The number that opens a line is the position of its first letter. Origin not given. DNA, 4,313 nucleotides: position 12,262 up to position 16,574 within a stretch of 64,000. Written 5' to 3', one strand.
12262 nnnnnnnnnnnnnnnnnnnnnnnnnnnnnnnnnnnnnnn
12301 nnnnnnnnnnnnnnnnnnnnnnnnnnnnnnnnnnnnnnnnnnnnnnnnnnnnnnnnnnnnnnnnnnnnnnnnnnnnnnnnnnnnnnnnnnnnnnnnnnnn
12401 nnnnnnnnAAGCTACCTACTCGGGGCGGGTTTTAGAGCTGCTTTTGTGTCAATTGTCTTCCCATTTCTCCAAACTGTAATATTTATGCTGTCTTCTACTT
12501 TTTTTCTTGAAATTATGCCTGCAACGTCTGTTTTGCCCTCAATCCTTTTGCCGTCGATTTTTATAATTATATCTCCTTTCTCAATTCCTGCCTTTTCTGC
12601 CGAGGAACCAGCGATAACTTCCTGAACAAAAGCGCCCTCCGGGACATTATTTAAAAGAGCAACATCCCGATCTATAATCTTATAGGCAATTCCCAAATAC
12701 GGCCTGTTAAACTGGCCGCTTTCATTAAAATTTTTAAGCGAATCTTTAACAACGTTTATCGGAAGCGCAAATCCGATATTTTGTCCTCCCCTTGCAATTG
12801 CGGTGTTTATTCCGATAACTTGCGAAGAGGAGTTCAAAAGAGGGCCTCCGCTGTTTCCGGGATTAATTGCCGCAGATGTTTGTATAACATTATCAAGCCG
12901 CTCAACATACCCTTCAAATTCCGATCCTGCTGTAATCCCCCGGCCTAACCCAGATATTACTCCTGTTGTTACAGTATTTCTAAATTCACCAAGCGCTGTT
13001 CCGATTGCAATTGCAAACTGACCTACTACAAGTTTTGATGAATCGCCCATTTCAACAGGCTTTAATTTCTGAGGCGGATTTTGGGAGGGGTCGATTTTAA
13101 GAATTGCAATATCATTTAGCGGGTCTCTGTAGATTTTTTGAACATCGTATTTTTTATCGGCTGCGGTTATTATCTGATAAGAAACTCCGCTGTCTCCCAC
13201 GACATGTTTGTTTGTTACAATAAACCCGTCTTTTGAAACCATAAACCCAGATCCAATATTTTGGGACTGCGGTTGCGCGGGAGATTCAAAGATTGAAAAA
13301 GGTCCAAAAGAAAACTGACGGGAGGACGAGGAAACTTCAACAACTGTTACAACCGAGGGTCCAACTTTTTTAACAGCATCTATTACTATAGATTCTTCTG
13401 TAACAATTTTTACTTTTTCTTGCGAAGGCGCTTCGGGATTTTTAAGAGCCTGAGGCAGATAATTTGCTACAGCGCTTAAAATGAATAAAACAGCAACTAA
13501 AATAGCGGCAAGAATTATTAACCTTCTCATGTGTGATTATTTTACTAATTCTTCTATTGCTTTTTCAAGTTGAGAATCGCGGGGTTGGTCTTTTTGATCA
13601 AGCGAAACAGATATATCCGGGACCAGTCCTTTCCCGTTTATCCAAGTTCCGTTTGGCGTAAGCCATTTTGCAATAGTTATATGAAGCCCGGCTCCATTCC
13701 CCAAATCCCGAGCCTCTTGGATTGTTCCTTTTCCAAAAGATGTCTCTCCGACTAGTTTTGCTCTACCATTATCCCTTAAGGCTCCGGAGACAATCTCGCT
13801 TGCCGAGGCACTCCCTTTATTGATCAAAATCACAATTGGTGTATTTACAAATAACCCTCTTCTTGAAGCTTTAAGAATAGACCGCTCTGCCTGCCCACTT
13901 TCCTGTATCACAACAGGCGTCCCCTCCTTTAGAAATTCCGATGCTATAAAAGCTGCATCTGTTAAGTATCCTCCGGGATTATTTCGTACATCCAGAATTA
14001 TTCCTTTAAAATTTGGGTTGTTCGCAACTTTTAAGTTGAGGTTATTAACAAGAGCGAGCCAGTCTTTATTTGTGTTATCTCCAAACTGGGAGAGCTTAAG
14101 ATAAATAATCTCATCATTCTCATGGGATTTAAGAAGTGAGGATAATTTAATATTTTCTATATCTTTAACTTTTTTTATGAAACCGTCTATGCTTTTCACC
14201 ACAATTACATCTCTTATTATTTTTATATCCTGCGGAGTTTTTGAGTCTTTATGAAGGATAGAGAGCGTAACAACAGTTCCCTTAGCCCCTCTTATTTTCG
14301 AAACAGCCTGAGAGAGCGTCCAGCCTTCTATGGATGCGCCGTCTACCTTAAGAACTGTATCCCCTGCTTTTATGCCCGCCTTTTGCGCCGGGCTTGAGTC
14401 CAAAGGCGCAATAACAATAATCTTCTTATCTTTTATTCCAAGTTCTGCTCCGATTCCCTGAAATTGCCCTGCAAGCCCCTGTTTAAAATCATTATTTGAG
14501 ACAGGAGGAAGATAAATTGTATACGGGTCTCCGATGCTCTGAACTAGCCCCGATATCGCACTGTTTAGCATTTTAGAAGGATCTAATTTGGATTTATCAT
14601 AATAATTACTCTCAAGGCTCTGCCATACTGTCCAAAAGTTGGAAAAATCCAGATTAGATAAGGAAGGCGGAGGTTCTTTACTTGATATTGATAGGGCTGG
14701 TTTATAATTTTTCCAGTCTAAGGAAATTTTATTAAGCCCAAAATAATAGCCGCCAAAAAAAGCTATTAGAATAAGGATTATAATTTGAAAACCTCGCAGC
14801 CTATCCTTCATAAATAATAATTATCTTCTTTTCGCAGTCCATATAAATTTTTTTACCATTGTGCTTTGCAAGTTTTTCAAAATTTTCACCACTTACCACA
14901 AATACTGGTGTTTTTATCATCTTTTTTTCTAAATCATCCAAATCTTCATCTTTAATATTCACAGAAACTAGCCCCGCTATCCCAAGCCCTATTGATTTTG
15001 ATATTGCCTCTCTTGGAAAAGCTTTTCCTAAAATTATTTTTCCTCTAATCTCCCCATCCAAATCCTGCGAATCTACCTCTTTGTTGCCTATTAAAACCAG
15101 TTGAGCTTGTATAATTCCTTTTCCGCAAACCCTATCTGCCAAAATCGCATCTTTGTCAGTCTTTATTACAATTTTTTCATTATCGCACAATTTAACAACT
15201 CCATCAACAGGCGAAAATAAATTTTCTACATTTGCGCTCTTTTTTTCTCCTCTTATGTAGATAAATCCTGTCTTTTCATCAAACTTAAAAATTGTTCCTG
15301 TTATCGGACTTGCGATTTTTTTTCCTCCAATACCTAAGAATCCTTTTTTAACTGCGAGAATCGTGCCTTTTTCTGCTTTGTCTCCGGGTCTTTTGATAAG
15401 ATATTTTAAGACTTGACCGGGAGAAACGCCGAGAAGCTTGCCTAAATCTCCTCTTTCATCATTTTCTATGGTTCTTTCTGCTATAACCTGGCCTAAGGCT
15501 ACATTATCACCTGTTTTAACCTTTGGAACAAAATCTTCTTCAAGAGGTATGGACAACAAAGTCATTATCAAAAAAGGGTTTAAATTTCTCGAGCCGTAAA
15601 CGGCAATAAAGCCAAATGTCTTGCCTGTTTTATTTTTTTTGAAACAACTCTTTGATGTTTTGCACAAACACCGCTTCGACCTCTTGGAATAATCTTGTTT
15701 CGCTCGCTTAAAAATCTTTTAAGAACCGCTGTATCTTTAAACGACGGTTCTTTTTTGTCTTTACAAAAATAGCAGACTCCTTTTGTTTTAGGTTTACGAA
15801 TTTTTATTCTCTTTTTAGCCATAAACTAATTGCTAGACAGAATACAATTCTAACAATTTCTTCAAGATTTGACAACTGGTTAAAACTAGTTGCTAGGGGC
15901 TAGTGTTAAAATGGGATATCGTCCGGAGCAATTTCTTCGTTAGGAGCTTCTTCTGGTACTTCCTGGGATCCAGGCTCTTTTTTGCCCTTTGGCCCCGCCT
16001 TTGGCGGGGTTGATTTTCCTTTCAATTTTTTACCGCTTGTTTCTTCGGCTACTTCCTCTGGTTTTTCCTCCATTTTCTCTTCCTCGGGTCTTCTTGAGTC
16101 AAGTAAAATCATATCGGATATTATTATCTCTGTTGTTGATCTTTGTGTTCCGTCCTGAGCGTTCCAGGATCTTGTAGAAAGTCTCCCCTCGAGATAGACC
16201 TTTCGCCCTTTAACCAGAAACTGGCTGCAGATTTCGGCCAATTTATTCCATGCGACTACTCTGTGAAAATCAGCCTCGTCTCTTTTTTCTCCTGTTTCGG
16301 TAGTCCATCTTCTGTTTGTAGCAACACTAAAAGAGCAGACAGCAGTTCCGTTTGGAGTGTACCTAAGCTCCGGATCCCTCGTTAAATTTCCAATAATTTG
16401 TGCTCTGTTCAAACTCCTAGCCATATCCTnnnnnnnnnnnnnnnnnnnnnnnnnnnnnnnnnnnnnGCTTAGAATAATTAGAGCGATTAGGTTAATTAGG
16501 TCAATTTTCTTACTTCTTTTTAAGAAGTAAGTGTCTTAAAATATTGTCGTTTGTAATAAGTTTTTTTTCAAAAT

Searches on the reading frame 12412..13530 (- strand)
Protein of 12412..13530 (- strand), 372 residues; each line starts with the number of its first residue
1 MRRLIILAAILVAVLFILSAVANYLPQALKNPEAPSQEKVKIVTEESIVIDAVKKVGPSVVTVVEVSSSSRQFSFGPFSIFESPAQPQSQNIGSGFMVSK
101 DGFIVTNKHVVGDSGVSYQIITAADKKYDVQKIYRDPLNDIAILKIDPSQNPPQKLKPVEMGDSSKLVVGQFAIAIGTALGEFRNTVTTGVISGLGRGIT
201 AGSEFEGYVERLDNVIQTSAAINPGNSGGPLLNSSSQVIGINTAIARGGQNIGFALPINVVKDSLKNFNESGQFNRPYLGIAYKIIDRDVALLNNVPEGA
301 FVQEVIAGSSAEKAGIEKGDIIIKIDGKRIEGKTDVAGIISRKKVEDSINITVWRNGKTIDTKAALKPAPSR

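Call 16: search_protein_families(library=pfam, proteins=[window:12412-13530:-], max_evalue=0.001)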
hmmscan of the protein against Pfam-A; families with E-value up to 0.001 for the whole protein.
window:12412-13530:- (372 aa): 6 families
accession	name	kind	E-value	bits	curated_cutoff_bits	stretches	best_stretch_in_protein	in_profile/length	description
PF13365.12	Trypsin_2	-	2e-30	106.8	27.6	1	93-241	1-144/144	Trypsin-like peptidase domain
PF00089.32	Trypsin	-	6.4e-22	78.9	20.6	1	91-263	25-218/220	Trypsin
PF13180.12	PDZ_2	-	9.9e-14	51.8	27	1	277-363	1-77/80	PDZ domain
PF17820.7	PDZ_6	-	4.8e-12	45.9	27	1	302-355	2-54/54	PDZ domain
PF00595.29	PDZ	-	2.3e-09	37.9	23.2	1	297-353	24-80/81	PDZ domain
PF10459.15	Peptidase_S46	-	0.00028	20.1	22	0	91-112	47-68/698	Peptidase S46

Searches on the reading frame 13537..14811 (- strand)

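Call 16: search_protein_families(library=pfam, proteins=[window:13537-14811:-], max_evalue=0.001)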
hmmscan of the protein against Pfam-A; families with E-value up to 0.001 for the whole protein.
window:13537-14811:- (424 aa): 5 families
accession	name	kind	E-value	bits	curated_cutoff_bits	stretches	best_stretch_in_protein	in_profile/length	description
PF03572.23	Peptidase_S41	-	2.1e-47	161.2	24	1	235-402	2-165/165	Peptidase family S41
PF00595.29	PDZ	-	2.9e-12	47.2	23.2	1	120-185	12-80/81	PDZ domain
PF17820.7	PDZ_6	-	6.4e-10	39.1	27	1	139-185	8-52/54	PDZ domain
PF13180.12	PDZ_2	-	6.6e-10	39.6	27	1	120-196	3-78/80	PDZ domain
PF22694.1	CtpB_N-like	-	1.6e-05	25.7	27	1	40-101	22-81/85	Activating protease CtpB N-terminal domain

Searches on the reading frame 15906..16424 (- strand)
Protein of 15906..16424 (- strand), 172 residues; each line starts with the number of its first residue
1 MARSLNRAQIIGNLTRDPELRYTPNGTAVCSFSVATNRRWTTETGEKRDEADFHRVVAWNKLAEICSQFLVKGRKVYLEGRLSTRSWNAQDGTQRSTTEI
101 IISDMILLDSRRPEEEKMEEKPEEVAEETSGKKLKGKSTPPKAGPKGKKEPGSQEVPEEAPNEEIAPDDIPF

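Call 16: search_protein_families(library=pfam, proteins=[window:15906-16424:-], max_evalue=0.001)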
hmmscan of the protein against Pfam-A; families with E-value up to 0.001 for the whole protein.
window:15906-16424:- (172 aa): 2 families
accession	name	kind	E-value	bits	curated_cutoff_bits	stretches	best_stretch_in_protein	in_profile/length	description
PF00436.31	SSB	-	2.9e-38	130.6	26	1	5-106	1-102/104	Single-strand binding protein family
PF22657.2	SSB_1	-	0.00011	22.8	27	1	6-89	1-82/91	Another single-strand binding protein family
